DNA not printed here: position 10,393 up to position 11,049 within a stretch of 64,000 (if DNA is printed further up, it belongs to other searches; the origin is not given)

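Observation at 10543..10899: Truncated H-NS paralogue (H-NST-like), plus a full-length H-NS at 49687-50088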

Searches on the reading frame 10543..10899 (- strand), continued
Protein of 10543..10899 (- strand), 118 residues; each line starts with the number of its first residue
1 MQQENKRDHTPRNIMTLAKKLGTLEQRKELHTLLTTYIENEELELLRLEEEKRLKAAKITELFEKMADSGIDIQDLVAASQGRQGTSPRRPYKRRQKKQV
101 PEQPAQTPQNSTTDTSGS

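Call 76: list_cluster_members(proteins=[P0005, P0006, P0003])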
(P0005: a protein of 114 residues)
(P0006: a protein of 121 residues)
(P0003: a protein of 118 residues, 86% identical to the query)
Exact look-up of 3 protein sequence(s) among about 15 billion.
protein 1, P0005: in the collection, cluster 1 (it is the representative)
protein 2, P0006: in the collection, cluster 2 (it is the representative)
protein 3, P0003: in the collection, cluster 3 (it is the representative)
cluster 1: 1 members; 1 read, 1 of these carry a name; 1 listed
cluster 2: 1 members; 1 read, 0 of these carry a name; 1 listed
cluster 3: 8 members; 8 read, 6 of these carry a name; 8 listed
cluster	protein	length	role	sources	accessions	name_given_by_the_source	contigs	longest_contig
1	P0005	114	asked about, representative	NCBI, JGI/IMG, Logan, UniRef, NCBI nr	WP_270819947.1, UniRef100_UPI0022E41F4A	H-NS family histone-like protein [Aeromonas sp. Y311-2] | hypothetical protein | H-NS family histone-like protein n=1 Tax=Aeromonas sp. Y311-2 TaxID=2990507 ...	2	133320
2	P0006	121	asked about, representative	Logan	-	-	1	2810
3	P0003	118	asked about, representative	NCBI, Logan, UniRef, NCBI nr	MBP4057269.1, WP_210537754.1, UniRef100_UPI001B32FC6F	hypothetical protein [Aeromonas sp. Prich7-2] | H-NS family histone-like protein n=1 Tax=Aeromonas sp. Prich7-2 TaxID=2823361 ...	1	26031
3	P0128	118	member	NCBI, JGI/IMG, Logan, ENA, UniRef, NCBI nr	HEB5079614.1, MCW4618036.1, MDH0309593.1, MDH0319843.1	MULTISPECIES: hypothetical protein [Aeromonas] | DNA-binding protein H-NS-like N-terminal domain-containing protein n=1 Tax=Aeromonas ...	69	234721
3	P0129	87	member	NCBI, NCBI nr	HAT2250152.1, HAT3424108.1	TPA: hypothetical protein I8165_004411, partial [Aeromonas hydrophila] | hypothetical protein [Aeromonas hydrophila]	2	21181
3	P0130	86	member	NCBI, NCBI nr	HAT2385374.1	TPA: hypothetical protein I8207_004428, partial [Aeromonas hydrophila] | hypothetical protein [Aeromonas hydrophila]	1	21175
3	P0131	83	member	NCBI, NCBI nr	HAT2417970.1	TPA: hypothetical protein I8226_004636, partial [Aeromonas hydrophila] | hypothetical protein [Aeromonas hydrophila]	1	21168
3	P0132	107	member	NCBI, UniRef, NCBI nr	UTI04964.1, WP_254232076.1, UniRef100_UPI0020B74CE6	hypothetical protein NJR02_21785 (plasmid) [Aeromonas caviae] | H-NS family histone-like protein n=1 Tax=Aeromonas caviae TaxID=648 RepID=UPI0020B74CE6 | hypothetical protein [Aeromonas caviae]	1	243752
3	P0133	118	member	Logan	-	-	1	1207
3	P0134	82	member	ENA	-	-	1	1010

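Call 84: find_homologous_proteins(query=A2, max_evalue=1)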
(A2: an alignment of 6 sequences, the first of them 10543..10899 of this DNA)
Query A2 (6 sequences) (118 aa, profile of the alignment): 6 proteins with E <= 1 among 1649 candidates.
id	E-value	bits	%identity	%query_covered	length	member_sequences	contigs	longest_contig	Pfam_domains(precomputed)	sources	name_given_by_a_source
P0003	2.7e-57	210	86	100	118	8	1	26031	PF22470.2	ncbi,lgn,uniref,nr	ncbi:hypothetical protein [Aeromonas sp. Prich7-2]|uniref:H-NS family histone-like protein n=1 Tax=A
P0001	7.5e-57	209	99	100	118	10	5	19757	-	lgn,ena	-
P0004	1.1e-56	208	84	100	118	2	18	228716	PF22470.2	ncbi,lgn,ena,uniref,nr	ncbi:hypothetical protein E4188_23715 (plasmid) [Aeromonas media]|uniref:DNA-binding protein H-NS-li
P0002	1.4e-56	208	85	100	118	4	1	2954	PF22470.2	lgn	-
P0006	1.8e-42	162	35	96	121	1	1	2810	-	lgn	-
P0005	3.7e-42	161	48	83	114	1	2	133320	-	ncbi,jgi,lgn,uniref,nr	ncbi:H-NS family histone-like protein [Aeromonas sp. Y311-2]|jgi:hypothetical protein|uniref:H-NS fa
